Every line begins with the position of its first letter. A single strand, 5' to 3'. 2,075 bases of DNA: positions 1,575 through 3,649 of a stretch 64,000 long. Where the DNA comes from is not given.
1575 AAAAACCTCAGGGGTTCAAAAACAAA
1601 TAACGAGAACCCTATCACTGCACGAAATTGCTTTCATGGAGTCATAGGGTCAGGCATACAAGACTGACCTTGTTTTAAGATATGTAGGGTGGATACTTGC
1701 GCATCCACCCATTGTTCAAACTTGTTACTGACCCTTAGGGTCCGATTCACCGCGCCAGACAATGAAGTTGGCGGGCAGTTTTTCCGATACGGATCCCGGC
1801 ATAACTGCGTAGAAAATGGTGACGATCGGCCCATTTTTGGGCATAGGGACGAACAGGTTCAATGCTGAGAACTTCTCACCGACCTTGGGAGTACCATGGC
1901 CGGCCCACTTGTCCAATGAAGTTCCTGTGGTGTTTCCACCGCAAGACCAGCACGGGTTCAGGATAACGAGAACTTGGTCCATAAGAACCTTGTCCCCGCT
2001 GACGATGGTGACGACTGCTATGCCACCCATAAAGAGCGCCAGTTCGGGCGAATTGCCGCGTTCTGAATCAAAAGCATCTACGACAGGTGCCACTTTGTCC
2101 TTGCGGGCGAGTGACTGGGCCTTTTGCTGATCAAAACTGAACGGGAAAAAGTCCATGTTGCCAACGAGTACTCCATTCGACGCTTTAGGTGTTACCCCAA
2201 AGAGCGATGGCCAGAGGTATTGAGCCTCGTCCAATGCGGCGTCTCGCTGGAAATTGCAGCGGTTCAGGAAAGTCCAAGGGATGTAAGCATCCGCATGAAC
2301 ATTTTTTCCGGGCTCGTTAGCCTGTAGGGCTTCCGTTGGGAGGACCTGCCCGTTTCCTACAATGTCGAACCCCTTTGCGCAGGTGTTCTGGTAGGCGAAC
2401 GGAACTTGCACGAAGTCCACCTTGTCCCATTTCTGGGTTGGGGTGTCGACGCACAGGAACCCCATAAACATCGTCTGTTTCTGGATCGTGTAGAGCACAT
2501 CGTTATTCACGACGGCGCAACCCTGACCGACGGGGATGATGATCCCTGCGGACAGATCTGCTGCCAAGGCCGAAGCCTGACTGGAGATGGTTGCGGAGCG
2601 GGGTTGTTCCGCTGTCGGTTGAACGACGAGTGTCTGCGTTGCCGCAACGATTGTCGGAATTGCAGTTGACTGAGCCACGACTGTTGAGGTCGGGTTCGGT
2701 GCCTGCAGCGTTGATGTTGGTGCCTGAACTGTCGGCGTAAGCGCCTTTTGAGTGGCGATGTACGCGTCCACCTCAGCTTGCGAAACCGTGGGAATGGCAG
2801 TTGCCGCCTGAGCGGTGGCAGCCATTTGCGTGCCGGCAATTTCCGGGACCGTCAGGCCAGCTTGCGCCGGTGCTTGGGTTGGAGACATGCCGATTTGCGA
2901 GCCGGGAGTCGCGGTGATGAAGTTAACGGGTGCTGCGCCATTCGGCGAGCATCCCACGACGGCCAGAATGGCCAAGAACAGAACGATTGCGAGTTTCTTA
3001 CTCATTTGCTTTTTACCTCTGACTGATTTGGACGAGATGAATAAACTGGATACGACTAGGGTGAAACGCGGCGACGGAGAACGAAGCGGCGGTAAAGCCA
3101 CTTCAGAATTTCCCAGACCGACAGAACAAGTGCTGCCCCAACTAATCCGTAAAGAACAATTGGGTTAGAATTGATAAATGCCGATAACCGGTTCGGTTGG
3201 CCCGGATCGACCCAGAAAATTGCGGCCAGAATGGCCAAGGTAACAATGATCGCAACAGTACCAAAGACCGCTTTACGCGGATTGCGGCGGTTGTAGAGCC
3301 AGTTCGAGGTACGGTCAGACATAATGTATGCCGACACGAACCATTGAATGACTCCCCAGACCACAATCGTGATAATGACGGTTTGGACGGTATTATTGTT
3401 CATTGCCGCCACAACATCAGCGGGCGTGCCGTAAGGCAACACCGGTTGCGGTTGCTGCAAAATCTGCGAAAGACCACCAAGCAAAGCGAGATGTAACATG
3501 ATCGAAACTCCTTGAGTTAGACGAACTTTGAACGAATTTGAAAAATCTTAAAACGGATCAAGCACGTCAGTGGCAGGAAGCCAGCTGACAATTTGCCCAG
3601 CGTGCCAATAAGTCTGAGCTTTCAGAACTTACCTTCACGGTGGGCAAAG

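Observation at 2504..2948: Thr/Pro-rich linkers in secreted proteins as candidate O-glycosylation acceptor sites matching the PMT/Ppm1-like machinery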

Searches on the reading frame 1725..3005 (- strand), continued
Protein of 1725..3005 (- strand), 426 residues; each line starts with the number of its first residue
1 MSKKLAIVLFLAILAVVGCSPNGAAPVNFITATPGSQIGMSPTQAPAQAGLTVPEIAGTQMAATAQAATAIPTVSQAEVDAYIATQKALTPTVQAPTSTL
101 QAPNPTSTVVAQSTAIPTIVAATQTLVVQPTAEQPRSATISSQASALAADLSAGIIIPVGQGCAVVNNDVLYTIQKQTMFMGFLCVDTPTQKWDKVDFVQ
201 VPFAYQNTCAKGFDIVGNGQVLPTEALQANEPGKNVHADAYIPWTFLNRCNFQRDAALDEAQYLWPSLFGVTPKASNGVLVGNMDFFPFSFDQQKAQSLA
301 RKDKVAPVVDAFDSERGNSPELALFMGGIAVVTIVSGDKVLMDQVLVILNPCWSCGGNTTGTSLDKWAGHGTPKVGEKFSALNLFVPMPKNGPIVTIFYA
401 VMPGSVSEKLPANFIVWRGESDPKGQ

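Call 55: search_protein_families(library=ncbifam, proteins=[L047:2420-3145:-, L053:9075-9839:-, L065:7458-8231:+, L067:6332-7084:+, L072:6379-7092:+], max_evalue=0.00001)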
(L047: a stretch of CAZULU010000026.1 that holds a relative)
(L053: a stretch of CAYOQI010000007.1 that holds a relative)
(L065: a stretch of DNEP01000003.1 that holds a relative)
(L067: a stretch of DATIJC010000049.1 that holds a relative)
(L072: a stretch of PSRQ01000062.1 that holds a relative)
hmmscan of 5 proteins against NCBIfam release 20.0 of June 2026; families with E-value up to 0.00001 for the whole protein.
L047:2420-3145:- (241 aa): 17 families
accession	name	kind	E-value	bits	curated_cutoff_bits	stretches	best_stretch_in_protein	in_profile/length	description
TIGR03937.1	PgaC_IcaA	equivalog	2.8e-20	72.7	422.3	1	6-123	40-154/407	poly-beta-1,6-N-acetyl-D-glucosamine synthase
NF007986.1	PRK10714.1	equivalog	1.1e-19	70.6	529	1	7-221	2-215/316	undecaprenyl-phosphate 4-deoxy-4-formamido-L-arabinose transferase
NF047588.1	GlcsyltransPgfSStrep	equivalog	2.2e-18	66.5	500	1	13-176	3-168/308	glycosyltransferase PgfS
TIGR04182.1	glyco_TIGR04182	equivalog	9.8e-14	51.4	325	1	13-215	2-199/293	S-layer glycoprotein N-glycosyltransferase AglJ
NF058614.1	PPMAGASynPpgS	equivalog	9.8e-14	51.3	370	1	15-219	4-209/226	polyprenyl-phospho-N-acetylgalactosaminyl synthase PpgS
NF041875.1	EPS_EpsD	equivalog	3.1e-12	46.5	370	1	14-124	2-106/325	exopolysaccharide biosynthesis glycosyltransferase EpsD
NF007482.0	PRK10073.1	equivalog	4.1e-12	45.7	423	1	10-123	5-114/334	glycosyltransferase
TIGR03965.1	mycofact_glyco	equivalog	6.7e-11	41.7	280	1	8-106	71-166/467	mycofactocin biosynthesis glycosyltransferase MftF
TIGR04283.1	glyco_like_mftF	equivalog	1.9e-10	40.7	182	1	13-129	1-107/221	TIGR04283 family arsenosugar biosynthesis glycosyltransferase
NF010496.0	PRK13915.1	equivalog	2.7e-10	39.8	262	1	7-106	27-128/307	glucosyl-3-phosphoglycerate synthase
NF047683.1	TeichurnBiosyTuaG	equivalog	1.1e-09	38.3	400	1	11-123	6-115/252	teichuronic acid biosynthesis protein TuaG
TIGR03469.1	HpnB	hypoth_equivalog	2.5e-09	36.6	379.25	1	11-126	44-167/386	hopene-associated glycosyltransferase HpnB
NF041391.1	DPhHxTase_Halo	equivalog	9.6e-09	34.5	375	1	41-209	22-186/213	dolichyl-phosphate hexose transferase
NF050050.1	ProtGlycPglI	equivalog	1.3e-06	28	500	1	12-121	3-110/306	GalNAc(5)-diNAcBac-PP-undecaprenol beta-1,3-glucosyltransferase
NF053739.1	GlytfEpsEBac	equivalog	1.5e-06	27.5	450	1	36-118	23-103/265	glycosyltransferase EpsE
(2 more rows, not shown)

L053:9075-9839:- (254 aa): 16 families
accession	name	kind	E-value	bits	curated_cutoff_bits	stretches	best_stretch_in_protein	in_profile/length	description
TIGR03937.1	PgaC_IcaA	equivalog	2.4e-21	76.2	422.3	1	9-128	38-157/407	poly-beta-1,6-N-acetyl-D-glucosamine synthase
NF047588.1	GlcsyltransPgfSStrep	equivalog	1.1e-19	70.9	500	1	18-180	3-167/308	glycosyltransferase PgfS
NF007986.1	PRK10714.1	equivalog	1.6e-18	66.8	529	1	14-225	4-214/316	undecaprenyl-phosphate 4-deoxy-4-formamido-L-arabinose transferase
NF007482.0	PRK10073.1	equivalog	8.8e-14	51.2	423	1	14-111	4-97/334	glycosyltransferase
TIGR03965.1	mycofact_glyco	equivalog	2.7e-12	46.3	280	1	11-129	69-184/467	mycofactocin biosynthesis glycosyltransferase MftF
TIGR04182.1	glyco_TIGR04182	equivalog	2.6e-11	43.5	325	1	19-220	3-199/293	S-layer glycoprotein N-glycosyltransferase AglJ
NF041875.1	EPS_EpsD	equivalog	3e-11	43.3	370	1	18-124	1-104/325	exopolysaccharide biosynthesis glycosyltransferase EpsD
TIGR04283.1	glyco_like_mftF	equivalog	4.9e-10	39.4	182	1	18-123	1-96/221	TIGR04283 family arsenosugar biosynthesis glycosyltransferase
NF047683.1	TeichurnBiosyTuaG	equivalog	8.3e-10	38.7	400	1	14-118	4-105/252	teichuronic acid biosynthesis protein TuaG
NF058614.1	PPMAGASynPpgS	equivalog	1.9e-09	37.3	370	1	20-218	4-203/226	polyprenyl-phospho-N-acetylgalactosaminyl synthase PpgS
TIGR03469.1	HpnB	hypoth_equivalog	4.7e-09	35.7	379.25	1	8-127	36-163/386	hopene-associated glycosyltransferase HpnB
NF050050.1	ProtGlycPglI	equivalog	2.6e-08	33.6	500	1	16-134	2-119/306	GalNAc(5)-diNAcBac-PP-undecaprenol beta-1,3-glucosyltransferase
NF010496.0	PRK13915.1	equivalog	7.1e-08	31.9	262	1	10-111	26-128/307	glucosyl-3-phosphoglycerate synthase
NF038302.1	EPS_HpsE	equivalog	2.5e-07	30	300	1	18-109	3-96/307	hormogonium polysaccharide biosynthesis glycosyltransferase HpsE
NF053739.1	GlytfEpsEBac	equivalog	3e-07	29.7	450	1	17-129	2-115/265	glycosyltransferase EpsE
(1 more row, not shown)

L065:7458-8231:+ (257 aa): 13 families
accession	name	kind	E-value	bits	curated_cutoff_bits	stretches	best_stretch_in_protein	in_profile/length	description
TIGR03937.1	PgaC_IcaA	equivalog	7.1e-20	71.3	422.3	1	19-133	38-149/407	poly-beta-1,6-N-acetyl-D-glucosamine synthase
NF007986.1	PRK10714.1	equivalog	4.9e-16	58.6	529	1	22-229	2-208/316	undecaprenyl-phosphate 4-deoxy-4-formamido-L-arabinose transferase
NF047588.1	GlcsyltransPgfSStrep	equivalog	1.8e-13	50.4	500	1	28-189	3-166/308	glycosyltransferase PgfS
TIGR04182.1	glyco_TIGR04182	equivalog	8.9e-12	45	325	1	29-230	3-199/293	S-layer glycoprotein N-glycosyltransferase AglJ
NF041875.1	EPS_EpsD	equivalog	1.1e-11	44.7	370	1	28-132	1-102/325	exopolysaccharide biosynthesis glycosyltransferase EpsD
TIGR04283.1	glyco_like_mftF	equivalog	7.8e-11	42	182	1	28-128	1-91/221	TIGR04283 family arsenosugar biosynthesis glycosyltransferase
NF007482.0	PRK10073.1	equivalog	3.4e-10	39.4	423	1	22-123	2-99/334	glycosyltransferase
NF047683.1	TeichurnBiosyTuaG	equivalog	2.7e-09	37.1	400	1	26-137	6-114/252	teichuronic acid biosynthesis protein TuaG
NF038302.1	EPS_HpsE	equivalog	3.2e-09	36.2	300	1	28-120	3-97/307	hormogonium polysaccharide biosynthesis glycosyltransferase HpsE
TIGR03965.1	mycofact_glyco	equivalog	1.6e-07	30.6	280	1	21-135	69-180/467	mycofactocin biosynthesis glycosyltransferase MftF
NF010496.0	PRK13915.1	equivalog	5.6e-07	28.9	262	1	22-79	27-84/307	glucosyl-3-phosphoglycerate synthase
NF058614.1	PPMAGASynPpgS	equivalog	1.3e-06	28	370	1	30-145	4-114/226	polyprenyl-phospho-N-acetylgalactosaminyl synthase PpgS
NF045692.1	OglycostaseCruG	equivalog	3.1e-06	26.4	600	1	13-121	28-139/386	2'-O-glycosyltransferase CruG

L067:6332-7084:+ (250 aa): 13 families
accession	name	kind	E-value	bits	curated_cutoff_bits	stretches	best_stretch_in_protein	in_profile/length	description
NF047588.1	GlcsyltransPgfSStrep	equivalog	2.5e-17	63.1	500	1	25-181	3-161/308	glycosyltransferase PgfS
TIGR03937.1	PgaC_IcaA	equivalog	2.3e-16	59.8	422.3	1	22-162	44-185/407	poly-beta-1,6-N-acetyl-D-glucosamine synthase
NF007986.1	PRK10714.1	equivalog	5.4e-16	58.5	529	1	22-227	5-209/316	undecaprenyl-phosphate 4-deoxy-4-formamido-L-arabinose transferase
NF007482.0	PRK10073.1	equivalog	5.7e-12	45.3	423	1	21-122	4-101/334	glycosyltransferase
NF041875.1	EPS_EpsD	equivalog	7.7e-12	45.2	370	1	25-128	1-101/325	exopolysaccharide biosynthesis glycosyltransferase EpsD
NF041391.1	DPhHxTase_Halo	equivalog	1.9e-10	40.1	375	1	31-225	3-189/213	dolichyl-phosphate hexose transferase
NF058614.1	PPMAGASynPpgS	equivalog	1.5e-09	37.6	370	1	27-106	4-72/226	polyprenyl-phospho-N-acetylgalactosaminyl synthase PpgS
TIGR04283.1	glyco_like_mftF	equivalog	9e-09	35.2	182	1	25-129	1-95/221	TIGR04283 family arsenosugar biosynthesis glycosyltransferase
TIGR04182.1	glyco_TIGR04182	equivalog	1.3e-08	34.6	325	1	26-227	3-199/293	S-layer glycoprotein N-glycosyltransferase AglJ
TIGR03965.1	mycofact_glyco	equivalog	5.5e-08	32.1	280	1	16-118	67-166/467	mycofactocin biosynthesis glycosyltransferase MftF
NF047683.1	TeichurnBiosyTuaG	equivalog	9.5e-08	32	400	1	23-136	6-116/252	teichuronic acid biosynthesis protein TuaG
NF038302.1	EPS_HpsE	equivalog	1e-07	31.2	300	1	24-116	2-96/307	hormogonium polysaccharide biosynthesis glycosyltransferase HpsE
NF010496.0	PRK13915.1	equivalog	1.3e-07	31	262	1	23-118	31-128/307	glucosyl-3-phosphoglycerate synthase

L072:6379-7092:+ (237 aa): 18 families
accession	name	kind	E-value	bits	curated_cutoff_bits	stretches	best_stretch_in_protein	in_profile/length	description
TIGR03937.1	PgaC_IcaA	equivalog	1.1e-18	67.5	422.3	1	8-124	42-155/407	poly-beta-1,6-N-acetyl-D-glucosamine synthase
NF047588.1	GlcsyltransPgfSStrep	equivalog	7.8e-18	64.7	500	1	13-175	3-167/308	glycosyltransferase PgfS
NF007986.1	PRK10714.1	equivalog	2.3e-17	63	529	1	8-214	3-208/316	undecaprenyl-phosphate 4-deoxy-4-formamido-L-arabinose transferase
NF007482.0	PRK10073.1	equivalog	1.2e-14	54.1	423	1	8-107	3-98/334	glycosyltransferase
TIGR04283.1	glyco_like_mftF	equivalog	1.8e-10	40.8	182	1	13-127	1-105/221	TIGR04283 family arsenosugar biosynthesis glycosyltransferase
NF041875.1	EPS_EpsD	equivalog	3.6e-10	39.8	370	1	13-113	1-98/325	exopolysaccharide biosynthesis glycosyltransferase EpsD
NF047683.1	TeichurnBiosyTuaG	equivalog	9.1e-10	38.6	400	1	7-115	2-107/252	teichuronic acid biosynthesis protein TuaG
TIGR04182.1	glyco_TIGR04182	equivalog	1.2e-09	37.9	325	1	14-215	3-199/293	S-layer glycoprotein N-glycosyltransferase AglJ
TIGR03965.1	mycofact_glyco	equivalog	2.1e-09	36.8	280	1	9-106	72-166/467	mycofactocin biosynthesis glycosyltransferase MftF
NF010496.0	PRK13915.1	equivalog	2.8e-09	36.5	262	1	8-106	28-128/307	glucosyl-3-phosphoglycerate synthase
TIGR03469.1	HpnB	hypoth_equivalog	1.1e-08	34.5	379.25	1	12-124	45-165/386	hopene-associated glycosyltransferase HpnB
NF041391.1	DPhHxTase_Halo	equivalog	1.6e-08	33.8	375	1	19-207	3-184/213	dolichyl-phosphate hexose transferase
NF053739.1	GlytfEpsEBac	equivalog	2.1e-08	33.5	450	1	14-104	4-92/265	glycosyltransferase EpsE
NF058614.1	PPMAGASynPpgS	equivalog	4.2e-08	32.9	370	1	15-129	4-113/226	polyprenyl-phospho-N-acetylgalactosaminyl synthase PpgS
NF045692.1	OglycostaseCruG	equivalog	1.5e-06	27.4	600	1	7-147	37-177/386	2'-O-glycosyltransferase CruG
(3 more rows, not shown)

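Call 56: search_solved_structures(query=L047:2420-3145:-, max_evalue=0.001)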
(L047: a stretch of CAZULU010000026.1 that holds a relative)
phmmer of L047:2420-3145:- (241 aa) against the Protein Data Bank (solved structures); distinct sequences matched with E-value up to 0.001: 15.
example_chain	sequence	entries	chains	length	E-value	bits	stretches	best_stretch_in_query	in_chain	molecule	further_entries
9bhc_C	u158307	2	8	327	8.6e-18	67.8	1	10-217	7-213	Undecaprenyl-phosphate 4-deoxy-4-formamido-L-arabinose transferase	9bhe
8vxh_A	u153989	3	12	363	9.7e-18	67.7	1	9-217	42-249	Undecaprenyl-phosphate 4-deoxy-4-formamido-L-arabinose transferase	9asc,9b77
9hwj_A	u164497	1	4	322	3.2e-17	66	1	7-219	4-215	Undecaprenyl-phosphate 4-deoxy-4-formamido-L-arabinose transferase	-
5eke_A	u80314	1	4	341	1.2e-13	54.2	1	12-156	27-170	Uncharacterized glycosyltransferase sll0501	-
5ekp_C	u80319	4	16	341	1.3e-13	54.2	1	12-156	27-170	Uncharacterized glycosyltransferase sll0501 | Glycosyltransferase sll0501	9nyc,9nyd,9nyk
9nye_A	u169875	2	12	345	1.3e-13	54.1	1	12-156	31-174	Glycosyltransferase sll0501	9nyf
6p61_A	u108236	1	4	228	2.6e-10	43.3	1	7-155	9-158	Glycosyltransferase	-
5mlz_A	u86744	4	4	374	1.6e-08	37.5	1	12-204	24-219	Dolichol monophosphate mannose synthase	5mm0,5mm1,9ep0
3bcv_A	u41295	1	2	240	4.5e-08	36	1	11-122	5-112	Putative glycosyltransferase protein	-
5hea_A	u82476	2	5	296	5.8e-07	32.4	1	13-105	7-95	Putative glycosyltransferase (GalT1)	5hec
2z87_A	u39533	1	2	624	1.6e-06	31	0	7-90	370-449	Chondroitin synthase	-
2z86_A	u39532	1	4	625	1.6e-06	31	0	7-90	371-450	Chondroitin synthase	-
8vh7_A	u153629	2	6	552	0.00032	23.4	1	22-104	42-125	Heparosan synthase B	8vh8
8viw_A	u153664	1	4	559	0.00032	23.4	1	22-104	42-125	Heparosan synthase B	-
22ao_A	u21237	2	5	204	0.00097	21.9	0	44-167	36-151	GmaR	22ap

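Call 91: search_solved_structures(query=A2, max_evalue=0.01)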
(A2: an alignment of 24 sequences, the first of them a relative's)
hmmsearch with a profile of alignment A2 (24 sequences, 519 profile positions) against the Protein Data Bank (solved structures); distinct sequences matched with E-value up to 0.01: 4.
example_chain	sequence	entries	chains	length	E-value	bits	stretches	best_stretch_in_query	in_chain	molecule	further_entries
9i5k_A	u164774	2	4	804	1.6e-26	96.3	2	277-451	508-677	Dolichyl-phosphate-mannose--protein mannosyltransferase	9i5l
6p25_A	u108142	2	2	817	1.9e-21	79.6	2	316-509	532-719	Dolichyl-phosphate-mannose--protein mannosyltransferase 1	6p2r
9e61_A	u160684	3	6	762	4.2e-17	65.2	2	319-470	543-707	Dolichyl-phosphate-mannose--protein mannosyltransferase 4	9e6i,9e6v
6p25_B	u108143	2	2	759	1.1e-09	40.8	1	139-260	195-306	Dolichyl-phosphate-mannose--protein mannosyltransferase 2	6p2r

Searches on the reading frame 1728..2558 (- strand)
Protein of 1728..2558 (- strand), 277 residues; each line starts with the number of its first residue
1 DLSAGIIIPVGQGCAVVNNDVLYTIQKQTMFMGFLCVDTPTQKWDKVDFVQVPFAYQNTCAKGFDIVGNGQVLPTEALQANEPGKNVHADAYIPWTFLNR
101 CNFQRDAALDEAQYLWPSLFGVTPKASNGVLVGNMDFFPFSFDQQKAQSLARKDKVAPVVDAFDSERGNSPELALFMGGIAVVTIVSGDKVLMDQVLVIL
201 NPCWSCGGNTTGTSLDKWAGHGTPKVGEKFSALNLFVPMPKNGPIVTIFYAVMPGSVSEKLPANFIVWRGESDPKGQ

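Call 15: search_protein_representatives(protein=window:1728-2558:-)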
Query: 277 residues. Proteins with E-value up to 0.001 (for the whole library): 3; up to 1e-10: 1; up to 1e-30: 1. The best 3 are listed.
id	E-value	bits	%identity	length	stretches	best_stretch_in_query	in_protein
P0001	2.1e-188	640.8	100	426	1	1-277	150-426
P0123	7.2e-05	38.6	31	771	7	206-263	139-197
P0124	1.5e-04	37.6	32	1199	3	60-137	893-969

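Call 18: search_protein_families(library=pfam, proteins=[P0123, P0124], max_evalue=0.01)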
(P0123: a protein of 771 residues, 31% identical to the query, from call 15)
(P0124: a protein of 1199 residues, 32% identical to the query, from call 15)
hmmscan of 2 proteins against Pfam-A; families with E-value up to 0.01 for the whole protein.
P0123 (771 aa): 7 families
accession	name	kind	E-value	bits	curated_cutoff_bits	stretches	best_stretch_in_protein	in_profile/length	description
PF25390.1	WD40_RLD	-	1.1e-56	193.1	150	5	119-294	39-224/363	RCC1-like domain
PF13540.12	RCC1_2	-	1.7e-41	139.4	22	2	271-295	5-29/30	Regulator of chromosome condensation (RCC1) repeat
PF01764.32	Lipase_3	-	5.2e-07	30.1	22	1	679-758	49-130/140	Lipase (class 3)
PF21128.4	MCM4_WHD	-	0.00025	21.5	24.4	0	210-229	50-69/75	MCM4, winged helix domain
PF21169.3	Fan1_SAP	-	0.00044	20.7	27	0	211-237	34-60/64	Fanconi-associated nuclease 1, SAP subdomain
PF03853.21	YjeF_N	-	0.0027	18.2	24.9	0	77-112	25-60/169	YjeF-related protein N-terminus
PF24372.1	DUF7528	-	0.0085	16.6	27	0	188-257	2-72/111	Family of unknown function (DUF7528)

P0124 (1199 aa): 5 families
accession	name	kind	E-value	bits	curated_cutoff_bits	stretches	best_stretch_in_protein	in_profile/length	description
PF02368.24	Big_2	-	2e-07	31.3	22.8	1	384-455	2-70/79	Bacterial Ig-like domain (group 2)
PF07920.16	DUF1684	-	0.0018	19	25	0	1047-1076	66-95/139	Protein of unknown function (DUF1684)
PF12667.13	NigD_N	-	0.0018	18.8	24.3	0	1114-1137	12-35/67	NigD-like N-terminal OB domain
PF18630.7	Peptidase_M60_C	-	0.002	18.8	26.2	0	668-717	2-48/65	Peptidase M60 C-terminal domain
PF06268.19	Fascin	-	0.0089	16.6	23.1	0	1066-1132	41-100/108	Fascin domain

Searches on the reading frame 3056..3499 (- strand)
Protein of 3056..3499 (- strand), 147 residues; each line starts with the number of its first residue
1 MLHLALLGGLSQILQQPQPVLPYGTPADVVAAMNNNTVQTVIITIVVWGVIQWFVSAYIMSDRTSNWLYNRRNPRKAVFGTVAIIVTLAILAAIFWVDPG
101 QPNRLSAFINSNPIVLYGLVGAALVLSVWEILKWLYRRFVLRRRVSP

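Call 42: search_protein_families(library=pfam, proteins=[window:3056-3499:-], max_evalue=0.01)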
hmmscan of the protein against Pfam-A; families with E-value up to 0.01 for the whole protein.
window:3056-3499:- (147 aa): 1 family
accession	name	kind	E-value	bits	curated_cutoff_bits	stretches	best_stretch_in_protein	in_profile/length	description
PF00689.26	Cation_ATPase_C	-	0.0028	17.9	27.3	1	34-134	79-174/175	Cation transporting ATPase, C-terminus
